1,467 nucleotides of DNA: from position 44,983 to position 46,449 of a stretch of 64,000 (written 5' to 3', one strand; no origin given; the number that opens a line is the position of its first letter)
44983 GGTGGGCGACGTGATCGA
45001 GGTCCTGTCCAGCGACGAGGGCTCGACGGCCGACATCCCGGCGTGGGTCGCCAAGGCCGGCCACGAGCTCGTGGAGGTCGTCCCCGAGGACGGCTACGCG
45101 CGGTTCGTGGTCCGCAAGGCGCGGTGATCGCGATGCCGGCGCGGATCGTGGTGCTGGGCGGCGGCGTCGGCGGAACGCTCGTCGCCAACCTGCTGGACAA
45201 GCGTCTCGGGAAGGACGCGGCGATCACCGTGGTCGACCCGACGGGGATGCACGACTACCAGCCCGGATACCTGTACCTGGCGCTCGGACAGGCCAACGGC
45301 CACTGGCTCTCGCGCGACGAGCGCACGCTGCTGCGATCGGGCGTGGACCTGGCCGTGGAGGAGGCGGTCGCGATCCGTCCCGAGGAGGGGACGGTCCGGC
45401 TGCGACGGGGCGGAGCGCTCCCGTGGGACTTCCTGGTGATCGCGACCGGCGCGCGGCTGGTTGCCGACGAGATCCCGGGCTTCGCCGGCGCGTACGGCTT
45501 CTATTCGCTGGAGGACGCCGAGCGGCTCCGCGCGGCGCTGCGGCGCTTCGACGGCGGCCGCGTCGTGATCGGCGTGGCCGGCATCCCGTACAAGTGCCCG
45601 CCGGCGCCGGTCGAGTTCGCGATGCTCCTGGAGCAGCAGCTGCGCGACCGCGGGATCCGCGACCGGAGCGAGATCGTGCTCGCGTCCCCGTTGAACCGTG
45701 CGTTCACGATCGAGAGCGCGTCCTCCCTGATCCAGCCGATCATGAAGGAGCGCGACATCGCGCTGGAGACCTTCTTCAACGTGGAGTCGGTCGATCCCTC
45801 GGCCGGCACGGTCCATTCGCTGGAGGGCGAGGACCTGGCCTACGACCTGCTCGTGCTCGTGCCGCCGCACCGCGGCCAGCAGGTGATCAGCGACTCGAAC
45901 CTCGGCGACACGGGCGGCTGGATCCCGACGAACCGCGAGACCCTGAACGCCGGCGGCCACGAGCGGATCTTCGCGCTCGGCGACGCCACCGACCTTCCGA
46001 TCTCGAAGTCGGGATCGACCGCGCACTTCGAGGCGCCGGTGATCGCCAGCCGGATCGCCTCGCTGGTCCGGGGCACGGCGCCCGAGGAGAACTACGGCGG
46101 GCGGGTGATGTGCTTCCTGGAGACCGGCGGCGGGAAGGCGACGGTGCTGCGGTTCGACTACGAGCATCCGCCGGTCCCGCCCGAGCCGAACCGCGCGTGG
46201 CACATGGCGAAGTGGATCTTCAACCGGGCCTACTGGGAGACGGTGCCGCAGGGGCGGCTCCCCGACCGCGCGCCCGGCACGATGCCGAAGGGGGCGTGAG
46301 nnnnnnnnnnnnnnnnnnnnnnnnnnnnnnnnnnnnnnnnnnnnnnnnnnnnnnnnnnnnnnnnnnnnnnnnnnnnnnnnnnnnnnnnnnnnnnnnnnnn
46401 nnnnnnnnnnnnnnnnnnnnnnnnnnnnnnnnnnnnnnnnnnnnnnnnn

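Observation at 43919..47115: Symmetric sulfur-relay module: cupin / DsrE-like - TusA - SQR-like - TusA - DsrE-like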

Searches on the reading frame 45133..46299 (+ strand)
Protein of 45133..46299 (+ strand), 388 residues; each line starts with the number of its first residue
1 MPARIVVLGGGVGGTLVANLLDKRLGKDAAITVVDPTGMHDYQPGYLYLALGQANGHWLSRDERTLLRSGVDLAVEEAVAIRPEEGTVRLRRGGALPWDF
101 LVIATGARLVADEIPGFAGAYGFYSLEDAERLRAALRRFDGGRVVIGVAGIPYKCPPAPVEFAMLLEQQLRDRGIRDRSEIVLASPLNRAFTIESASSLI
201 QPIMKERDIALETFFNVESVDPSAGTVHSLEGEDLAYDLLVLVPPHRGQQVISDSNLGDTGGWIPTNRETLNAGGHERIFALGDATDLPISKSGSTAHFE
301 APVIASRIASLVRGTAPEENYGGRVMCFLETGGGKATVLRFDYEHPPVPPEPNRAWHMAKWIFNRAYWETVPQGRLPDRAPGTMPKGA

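Call 4: search_protein_families(library=pfam, proteins=[window:45133-46299:+], max_evalue=0.01)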
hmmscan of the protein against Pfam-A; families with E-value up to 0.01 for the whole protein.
window:45133-46299:+ (388 aa): 3 families
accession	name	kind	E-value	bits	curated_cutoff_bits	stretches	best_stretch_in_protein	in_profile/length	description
PF07992.20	Pyr_redox_2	-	8.4e-16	58.7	26.1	1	4-288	2-278/291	Pyridine nucleotide-disulphide oxidoreductase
PF21706.3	FCSD_central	-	2.2e-06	28.2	27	1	136-244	8-116/116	Sulfide dehydrogenase [flavocytochrome c] flavoprotein chain, central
PF13454.12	NAD_binding_9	-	0.0021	18.5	21.8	0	6-39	1-35/155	FAD-NAD(P)-binding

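Call 5: search_protein_families(library=ncbifam, proteins=[window:45133-46299:+], max_evalue=0.01)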
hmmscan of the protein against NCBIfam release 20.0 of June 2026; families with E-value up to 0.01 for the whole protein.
window:45133-46299:+ (388 aa): 10 families
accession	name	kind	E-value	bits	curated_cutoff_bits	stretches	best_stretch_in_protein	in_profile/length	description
NF049943.1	SQR_III_seleno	exception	3.8e-104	348.8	525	1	4-369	2-386/406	type III sulfide quinone reductase, selenoprotein subtype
TIGR03169.1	Nterm_to_SelD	hypoth_equivalog_domain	3.1e-14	53.1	310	1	5-319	2-318/365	pyridine nucleotide-disulfide oxidoreductase family protein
TIGR03385.1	CoA_CoA_reduc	equivalog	3.1e-09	36.1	578.8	1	4-289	1-286/439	CoA-disulfide reductase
NF007123.0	PRK09564.1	equivalog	2.8e-07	29.6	458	1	4-284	2-282/444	CoA-disulfide reductase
NF042949.2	3PPDioc_HcaD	equivalog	3.4e-06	26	450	1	67-149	67-150/386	3-phenylpropionate/cinnamic acid dioxygenase ferredoxin--NAD(+) reductase subunit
NF045765.1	PhenlGlyoxDHPadH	equivalog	6.7e-06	25.2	475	1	26-147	25-150/416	NADH-dependent phenylglyoxylate dehydrogenase subunit epsilon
TIGR02374.1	nitri_red_nirB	equivalog_domain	0.00031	19.3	578.35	1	5-147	1-147/794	nitrite reductase large subunit NirB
NF041682.1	ant_diox_AndAa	equivalog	0.00081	18.2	650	0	78-146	81-150/406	anthranilate 1,2-dioxygenase system ferredoxin--NAD(+) reductase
NF011565.0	PRK14989.1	subfamily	0.00094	17.3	883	1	4-147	5-153/847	nitrite reductase large subunit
NF007286.0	PRK09754.1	equivalog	0.0057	15.5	447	0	78-150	80-153/400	phenylpropionate dioxygenase ferredoxin reductase subunit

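Call 6: find_encoding_contigs(protein=window:45133-46299:+, flank=10000, max_places=6)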
Protein window:45133-46299:+ (388 aa): 1 contig read that carries it; 1 place shown.
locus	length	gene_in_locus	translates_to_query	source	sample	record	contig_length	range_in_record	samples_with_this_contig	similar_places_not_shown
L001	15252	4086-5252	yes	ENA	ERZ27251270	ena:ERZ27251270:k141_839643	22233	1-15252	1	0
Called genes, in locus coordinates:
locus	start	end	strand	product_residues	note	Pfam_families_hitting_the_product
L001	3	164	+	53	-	?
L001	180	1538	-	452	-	PF01551:Peptidase_M23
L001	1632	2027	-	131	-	PF00380:Ribosomal_S9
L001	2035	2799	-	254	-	-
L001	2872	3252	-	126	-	PF07883:Cupin_2 (weak)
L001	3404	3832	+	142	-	PF13686:DrsE_2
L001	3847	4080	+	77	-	PF01206:TusA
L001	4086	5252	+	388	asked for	PF07992:Pyr_redox_2, PF21706:FCSD_central (weak)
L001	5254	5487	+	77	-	PF01206:TusA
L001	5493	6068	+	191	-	PF13686:DrsE_2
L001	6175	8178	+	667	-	-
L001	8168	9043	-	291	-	PF00126:HTH_1, PF03466:LysR_substrate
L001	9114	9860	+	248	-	PF01925:TauE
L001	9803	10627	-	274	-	PF01416:PseudoU_synth_1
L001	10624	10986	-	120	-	PF01196:Ribosomal_L17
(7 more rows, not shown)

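Call 7: search_solved_structures(query=window:45133-46299:+, max_evalue=0.001, show_alignments=2)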
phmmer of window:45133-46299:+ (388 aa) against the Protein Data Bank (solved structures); distinct sequences matched with E-value up to 0.001: 26.
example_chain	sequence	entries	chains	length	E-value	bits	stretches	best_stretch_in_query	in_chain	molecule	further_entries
8dhk_A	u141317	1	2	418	2.1e-39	139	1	5-351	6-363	Sulfide:quinone oxidoreductase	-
6mp5_A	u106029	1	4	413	7.3e-39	137.2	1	5-351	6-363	Sulfide:quinone oxidoreductase, mitochondrial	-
6mo6_A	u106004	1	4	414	7.3e-39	137.2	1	5-351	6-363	Sulfide:quinone oxidoreductase, mitochondrial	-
6oi5_A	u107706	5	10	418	7.6e-39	137.1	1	5-351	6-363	Sulfide:quinone oxidoreductase, mitochondrial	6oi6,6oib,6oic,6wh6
5n1t_A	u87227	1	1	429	4.9e-23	85.1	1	3-321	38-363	flavin-binding subunit of sulfide dehydrogenase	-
1fcd_A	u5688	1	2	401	6.1e-23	84.8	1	4-318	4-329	FLAVOCYTOCHROME C SULFIDE DEHYDROGENASE (FLAVIN-BINDING SUBUNIT)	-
3vrd_B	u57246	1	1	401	1.2e-21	80.6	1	4-331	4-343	Flavocytochrome c flavin subunit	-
3hyv_A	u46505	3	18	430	1e-18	70.9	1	3-362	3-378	Sulfide-quinone reductase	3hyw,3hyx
3h8i_A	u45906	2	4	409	3.2e-18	69.2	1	4-368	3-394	NADH oxidase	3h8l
3szf_A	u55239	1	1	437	6.1e-14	55.1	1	3-293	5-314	Sulfide-quinone reductase, putative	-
3szw_A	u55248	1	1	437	2.2e-13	53.3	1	3-293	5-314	Sulfide-quinone reductase, putative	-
3sxi_A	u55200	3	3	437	2.6e-13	53.1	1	3-293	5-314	Sulfide-quinone reductase, putative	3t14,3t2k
3sz0_A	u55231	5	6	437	2.8e-13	52.9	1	3-293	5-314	Sulfide-quinone reductase, putative | Sulfide-quinone reductase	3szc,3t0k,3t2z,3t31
3sy4_A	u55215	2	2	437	3e-13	52.9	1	3-293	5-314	Sulfide-quinone reductase, putative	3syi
3t2y_A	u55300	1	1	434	4.2e-13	52.4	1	3-293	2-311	Sulfide-quinone reductase, putative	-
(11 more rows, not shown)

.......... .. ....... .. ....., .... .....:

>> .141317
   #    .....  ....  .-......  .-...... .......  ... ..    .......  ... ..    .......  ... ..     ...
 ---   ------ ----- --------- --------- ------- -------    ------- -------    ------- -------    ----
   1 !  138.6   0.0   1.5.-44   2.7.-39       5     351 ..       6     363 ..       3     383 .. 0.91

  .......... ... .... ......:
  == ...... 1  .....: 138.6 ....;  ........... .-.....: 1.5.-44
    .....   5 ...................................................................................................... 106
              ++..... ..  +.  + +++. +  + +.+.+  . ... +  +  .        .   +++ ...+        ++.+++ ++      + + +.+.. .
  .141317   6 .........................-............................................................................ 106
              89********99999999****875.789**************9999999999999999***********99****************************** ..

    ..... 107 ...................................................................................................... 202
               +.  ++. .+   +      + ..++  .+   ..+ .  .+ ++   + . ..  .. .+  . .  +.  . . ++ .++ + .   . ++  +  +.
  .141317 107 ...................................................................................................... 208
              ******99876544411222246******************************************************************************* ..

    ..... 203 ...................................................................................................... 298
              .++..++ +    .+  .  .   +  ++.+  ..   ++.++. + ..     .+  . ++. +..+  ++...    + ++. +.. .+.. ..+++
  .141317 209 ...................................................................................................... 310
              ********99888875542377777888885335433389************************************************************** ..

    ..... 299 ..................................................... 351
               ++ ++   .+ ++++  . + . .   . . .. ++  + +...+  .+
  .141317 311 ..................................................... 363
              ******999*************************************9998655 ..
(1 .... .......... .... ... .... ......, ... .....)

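Call 9: find_homologous_proteins(query=window:45133-46299:+, max_evalue=1e-20)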
Query window:45133-46299:+ (388 aa): 5300 proteins with E <= 1e-20 among 8000 candidates; the best 120 are listed.
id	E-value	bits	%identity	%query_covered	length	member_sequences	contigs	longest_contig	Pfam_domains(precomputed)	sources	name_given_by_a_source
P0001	3.0e-260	881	100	100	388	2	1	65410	PF21706.4,PF07992.21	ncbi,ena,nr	ncbi:MAG TPA: FAD/NAD(P)-binding oxidoreductase [Actinomycetota bacterium]|nr:FAD/NAD(P)-binding oxi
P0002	3.3e-225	766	86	100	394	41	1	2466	PF21706.4,PF07992.21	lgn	-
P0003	5.0e-218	742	83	99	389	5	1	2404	PF21706.4,PF07992.21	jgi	jgi:sulfide:quinone oxidoreductase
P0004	1.1e-214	731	82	100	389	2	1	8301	PF21706.4,PF07992.21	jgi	-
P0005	3.3e-211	720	80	100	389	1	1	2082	PF21706.4,PF07992.21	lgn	-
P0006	5.2e-211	719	81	100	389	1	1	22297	PF21706.4,PF07992.21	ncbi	-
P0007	8.9e-211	718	80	100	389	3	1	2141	PF21706.4,PF07992.21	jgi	jgi:sulfide:quinone oxidoreductase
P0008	1.1e-210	718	79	100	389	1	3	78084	PF21706.4,PF07992.21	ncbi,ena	-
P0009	3.7e-209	713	80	100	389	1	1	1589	PF21706.4,PF07992.21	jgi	-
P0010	4.1e-209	713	79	100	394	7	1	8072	PF21706.4,PF07992.21,PF00070.34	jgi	jgi:sulfide:quinone oxidoreductase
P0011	6.9e-209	712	78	100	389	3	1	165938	PF07992.21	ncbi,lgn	ncbi:MAG: FAD/NAD(P)-binding oxidoreductase [Actinomycetota bacterium]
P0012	8.5e-209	712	79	100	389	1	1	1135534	PF21706.4,PF07992.21,PF00070.34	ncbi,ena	-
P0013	2.0e-208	710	79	100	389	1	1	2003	PF21706.4,PF07992.21,PF00070.34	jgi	jgi:sulfide:quinone oxidoreductase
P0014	2.5e-208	710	79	100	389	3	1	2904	PF21706.4,PF07992.21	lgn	-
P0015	2.9e-208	710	79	100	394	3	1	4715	PF21706.4,PF07992.21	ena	-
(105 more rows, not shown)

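Call 10: find_related_loci(query=window:45133-46299:+, collection=genome_contigs, flank=8000)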
Query window:45133-46299:+ (388 aa) in genome_contigs; peptide patterns used: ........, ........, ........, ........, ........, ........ (x = any residue, [..] = any of these).
115 stretches matched a pattern; 52 encode a relative of the query (tblastn E <= 1e-3); 49 distinct loci.
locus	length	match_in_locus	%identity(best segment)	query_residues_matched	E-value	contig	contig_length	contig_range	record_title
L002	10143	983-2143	87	1-386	0e+0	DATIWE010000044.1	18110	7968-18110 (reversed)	MAG TPA_asm: Actinomycetota bacterium isolate SMAG_U15215 k141_2958155, whole genome shotgun sequence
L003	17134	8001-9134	86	1-377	0e+0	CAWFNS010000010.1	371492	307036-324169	MAG: uncultured Actinomycetes bacterium isolate MFD03975.bin.2.154 genome assembly, contig: contig_64265, whole genome s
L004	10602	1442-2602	80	1-386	0e+0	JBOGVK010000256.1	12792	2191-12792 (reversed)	MAG: Actinomycetota bacterium isolate TC-S_metawrap_bin.157 k127_1756566, whole genome shotgun sequence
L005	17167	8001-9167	78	1-388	0e+0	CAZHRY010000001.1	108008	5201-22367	MAG TPA_asm: uncultured Actinomycetes bacterium isolate binchicken_co274_23 genome assembly, contig: NODE_429_length_108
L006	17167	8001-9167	79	1-388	0e+0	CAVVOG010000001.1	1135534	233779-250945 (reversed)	MAG: uncultured Actinomycetes bacterium isolate MFD09779.bin.1.329 genome assembly, contig: contig_1082, whole genome sh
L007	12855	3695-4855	79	1-386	0e+0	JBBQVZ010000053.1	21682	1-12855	MAG: Actinomycetota bacterium isolate Co_metawrap_2025 Cmw_2025_k141_26195405_length_21682_cov_16.9970, whole genome sho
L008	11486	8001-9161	79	1-386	0e+0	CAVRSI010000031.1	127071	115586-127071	MAG: uncultured Actinomycetes bacterium isolate MFD08700.bin.2.93 genome assembly, contig: contig_44800, whole genome sh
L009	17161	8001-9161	78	1-386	0e+0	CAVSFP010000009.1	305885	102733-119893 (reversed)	MAG: uncultured Actinomycetes bacterium isolate MFD02134.bin.2.91 genome assembly, contig: contig_27144, whole genome sh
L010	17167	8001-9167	78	1-388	0e+0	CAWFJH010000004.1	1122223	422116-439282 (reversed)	MAG: uncultured Actinomycetes bacterium isolate MFD02242.bin.2.325 genome assembly, contig: contig_5329, whole genome sh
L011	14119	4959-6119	78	1-386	0e+0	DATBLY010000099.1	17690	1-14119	MAG TPA_asm: Actinomycetota bacterium isolate SMAG_U3984 k141_880264, whole genome shotgun sequence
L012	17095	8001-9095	78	22-386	0e+0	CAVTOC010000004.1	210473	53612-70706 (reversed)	MAG: uncultured Actinomycetes bacterium isolate MFD00822.bin.2.15 genome assembly, contig: contig_27565, whole genome sh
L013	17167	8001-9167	78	1-388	0e+0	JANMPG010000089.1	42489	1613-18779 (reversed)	MAG: Actinomycetes bacterium isolate OTE_51_metabat_502 OTE_51_k141_1388105, whole genome shotgun sequence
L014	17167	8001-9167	78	1-388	0e+0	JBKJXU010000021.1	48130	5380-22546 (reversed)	MAG: Actinomycetota bacterium isolate swi_bin.184 k127_6157987, whole genome shotgun sequence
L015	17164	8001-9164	78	1-387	0e+0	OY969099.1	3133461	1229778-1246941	MAG: uncultured Actinomycetes bacterium isolate MFD01721.bin.1.13 genome assembly, chromosome: 1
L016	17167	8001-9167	77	1-388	0e+0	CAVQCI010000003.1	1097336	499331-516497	MAG: uncultured Actinomycetes bacterium isolate MFD02199.bin.2.161 genome assembly, contig: contig_21058, whole genome s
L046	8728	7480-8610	44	1-376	5e-100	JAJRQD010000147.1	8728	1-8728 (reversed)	MAG: archaeon isolate Dive100_bin10.34 k141_404792, whole genome shotgun sequence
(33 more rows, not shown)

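Call 31: find_related_loci(query=A1, collection=metagenome_contigs, flank=6000)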
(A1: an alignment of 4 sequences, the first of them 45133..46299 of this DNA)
Query A1 (388 aa) in metagenome_contigs; peptide patterns used: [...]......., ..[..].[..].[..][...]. (x = any residue, [..] = any of these).
600 stretches matched a pattern (row limit reached: there are more); 224 encode a relative of the query (tblastn E <= 1e-3); the best 80 are kept; 80 distinct loci.
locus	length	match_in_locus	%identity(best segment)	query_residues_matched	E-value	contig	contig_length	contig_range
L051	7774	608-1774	82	1-388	0e+0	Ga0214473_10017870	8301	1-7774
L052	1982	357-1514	83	1-385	0e+0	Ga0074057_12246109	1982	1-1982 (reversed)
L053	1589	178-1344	80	1-388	0e+0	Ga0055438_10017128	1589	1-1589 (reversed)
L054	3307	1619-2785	78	1-388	0e+0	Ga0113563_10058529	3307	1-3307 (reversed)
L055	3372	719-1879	79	1-386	0e+0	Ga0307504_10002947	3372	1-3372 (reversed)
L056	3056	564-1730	78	1-388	0e+0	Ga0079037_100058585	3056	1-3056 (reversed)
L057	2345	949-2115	78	1-388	0e+0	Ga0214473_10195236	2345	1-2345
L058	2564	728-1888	78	1-386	0e+0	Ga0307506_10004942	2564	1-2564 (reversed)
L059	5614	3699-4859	77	1-386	0e+0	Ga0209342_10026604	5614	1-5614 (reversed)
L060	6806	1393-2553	77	1-386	0e+0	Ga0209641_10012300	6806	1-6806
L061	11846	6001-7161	76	1-386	0e+0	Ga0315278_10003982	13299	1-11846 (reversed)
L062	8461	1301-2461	76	1-386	0e+0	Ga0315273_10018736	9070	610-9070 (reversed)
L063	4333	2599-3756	78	1-385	0e+0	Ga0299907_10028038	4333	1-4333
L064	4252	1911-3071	76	1-386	0e+0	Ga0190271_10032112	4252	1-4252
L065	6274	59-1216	77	1-385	0e+0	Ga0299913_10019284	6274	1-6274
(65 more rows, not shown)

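Call 33: find_homologous_proteins(query=L046:7177-8613:+, max_evalue=1e-10)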
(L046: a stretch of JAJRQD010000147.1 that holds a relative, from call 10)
Query L046:7177-8613:+ (478 aa): 2282 proteins with E <= 1e-10 among 8000 candidates; the best 120 are listed.
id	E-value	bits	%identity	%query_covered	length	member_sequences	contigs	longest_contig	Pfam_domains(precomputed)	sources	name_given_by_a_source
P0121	2.1e-253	859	99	79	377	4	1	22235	PF21706.4,PF07992.21,PF13454.13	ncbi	-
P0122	4.3e-220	749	85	79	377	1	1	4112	PF21706.4,PF07992.21,PF13454.13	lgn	-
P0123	2.2e-218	743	83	79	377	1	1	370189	PF21706.4,PF07992.21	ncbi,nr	ncbi:MAG: NAD(P)/FAD-dependent oxidoreductase [Candidatus Heimdallarchaeota archaeon]|nr:NAD(P)/FAD-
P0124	3.2e-210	717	81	79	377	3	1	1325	PF21706.4,PF07992.21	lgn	-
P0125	2.4e-190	651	74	79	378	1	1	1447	PF21706.4,PF07992.21,PF13454.13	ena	-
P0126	2.8e-179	615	69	78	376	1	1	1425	PF21706.4,PF07992.21,PF13454.13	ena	-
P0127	3.6e-174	598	68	79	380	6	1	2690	PF21706.4,PF07992.21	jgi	jgi:sulfide:quinone oxidoreductase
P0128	1.8e-170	586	67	78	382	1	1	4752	PF21706.4,PF07992.21,PF13454.13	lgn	-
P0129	7.6e-165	567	64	79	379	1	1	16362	PF21706.4,PF07992.21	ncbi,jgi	ncbi:MAG: NAD(P)/FAD-dependent oxidoreductase [Candidatus Kariarchaeaceae archaeon]|jgi:sulfide:quin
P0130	2.4e-164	565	63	78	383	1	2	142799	PF21706.4,PF07992.21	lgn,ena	-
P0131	4.8e-164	564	62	78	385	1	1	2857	PF21706.4,PF07992.21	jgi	jgi:sulfide:quinone oxidoreductase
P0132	8.7e-163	560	63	78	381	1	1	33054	PF21706.4,PF07992.21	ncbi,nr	ncbi:MAG: NAD(P)/FAD-dependent oxidoreductase [Candidatus Heimdallarchaeota archaeon]|nr:NAD(P)/FAD-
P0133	1.3e-162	560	66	76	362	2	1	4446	PF21706.4,PF07992.21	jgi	jgi:sulfide:quinone oxidoreductase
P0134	2.1e-162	559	63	78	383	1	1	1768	PF21706.4,PF07992.21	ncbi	-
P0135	5.4e-162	558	64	78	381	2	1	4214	PF21706.4,PF07992.21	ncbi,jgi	ncbi:MAG: NAD(P)/FAD-dependent oxidoreductase [Candidatus Kariarchaeaceae archaeon]|jgi:sulfide:quin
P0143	4.8e-148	512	57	78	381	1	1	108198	PF21706.4,PF07992.21,PF13454.13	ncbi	-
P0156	3.6e-105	370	45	75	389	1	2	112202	PF21706.4,PF07992.21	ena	-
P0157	1.0e-104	369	44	76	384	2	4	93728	PF21706.4,PF07992.21,PF00070.34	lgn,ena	-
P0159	2.2e-104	368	45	79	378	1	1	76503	PF21706.4,PF07992.21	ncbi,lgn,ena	-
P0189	5.5e-100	353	41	75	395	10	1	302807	PF21706.4,PF07992.21,PF13454.13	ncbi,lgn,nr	ncbi:MAG: pyridine nucleotide-disulfide oxidoreductase [Actinomycetota bacterium]|nr:MAG: pyridine n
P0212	6.5e-99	350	44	75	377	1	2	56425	PF21706.4,PF07992.21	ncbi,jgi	jgi:sulfide:quinone oxidoreductase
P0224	1.3e-98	349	44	75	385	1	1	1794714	PF07992.21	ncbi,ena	-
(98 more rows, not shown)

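Call 34: find_encoding_contigs(protein=P0121, flank=6000, max_places=2)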
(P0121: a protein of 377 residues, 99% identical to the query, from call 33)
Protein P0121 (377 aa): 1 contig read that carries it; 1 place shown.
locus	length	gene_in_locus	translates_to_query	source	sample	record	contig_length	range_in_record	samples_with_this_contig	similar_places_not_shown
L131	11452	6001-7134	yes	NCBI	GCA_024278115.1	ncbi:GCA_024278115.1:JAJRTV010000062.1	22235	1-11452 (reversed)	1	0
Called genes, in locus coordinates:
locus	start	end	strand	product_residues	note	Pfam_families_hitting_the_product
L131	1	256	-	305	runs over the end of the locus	-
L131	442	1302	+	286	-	PF02625:XdhC_CoxI (weak), PF13478:XdhC_C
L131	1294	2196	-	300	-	PF00892:EamA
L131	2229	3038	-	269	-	-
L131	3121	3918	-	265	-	-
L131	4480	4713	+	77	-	PF01206:TusA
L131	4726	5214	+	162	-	PF13686:DrsE_2, PF02635:DsrE (weak)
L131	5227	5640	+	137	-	-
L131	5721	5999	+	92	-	PF01206:TusA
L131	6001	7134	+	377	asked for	PF07992:Pyr_redox_2, PF13454:NAD_binding_9 (faint), PF21706:FCSD_central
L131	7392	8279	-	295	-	-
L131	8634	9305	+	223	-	-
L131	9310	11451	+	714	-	?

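Call 35: find_encoding_contigs(protein=P0123, flank=6000, max_places=2)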
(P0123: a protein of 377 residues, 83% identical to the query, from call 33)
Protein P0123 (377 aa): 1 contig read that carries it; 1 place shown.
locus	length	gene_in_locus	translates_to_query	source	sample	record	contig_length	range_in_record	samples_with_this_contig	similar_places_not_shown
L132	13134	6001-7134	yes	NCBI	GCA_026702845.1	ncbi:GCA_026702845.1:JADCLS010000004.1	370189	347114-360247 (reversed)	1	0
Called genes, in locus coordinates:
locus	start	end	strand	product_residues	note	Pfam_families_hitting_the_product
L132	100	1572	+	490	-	-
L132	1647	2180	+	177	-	PF12680:SnoaL_2, PF07366:SnoaL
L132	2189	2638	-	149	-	-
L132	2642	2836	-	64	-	-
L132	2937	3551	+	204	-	PF00578:AhpC-TSA (weak), PF08534:Redoxin, PF13098:Thioredoxin_2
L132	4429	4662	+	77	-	PF01206:TusA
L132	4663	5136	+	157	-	PF13686:DrsE_2, PF02635:DsrE (weak)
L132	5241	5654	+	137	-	-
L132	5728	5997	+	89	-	PF01206:TusA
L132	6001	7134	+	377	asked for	PF07992:Pyr_redox_2, PF21706:FCSD_central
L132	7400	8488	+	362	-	PF02687:FtsX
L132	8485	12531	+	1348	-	PF12704:MacB_PCD, PF02687:FtsX (weak)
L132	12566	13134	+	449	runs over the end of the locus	PF01210:NAD_Gly3P_dh_N (weak), PF02737:3HCDH_N (weak), PF03446:NAD_binding_2 (weak), PF03721:UDPG_MGDP_dh_N, PF00984:UDPG_MGDP_dh, PF03720:UDPG_MGDP_dh_C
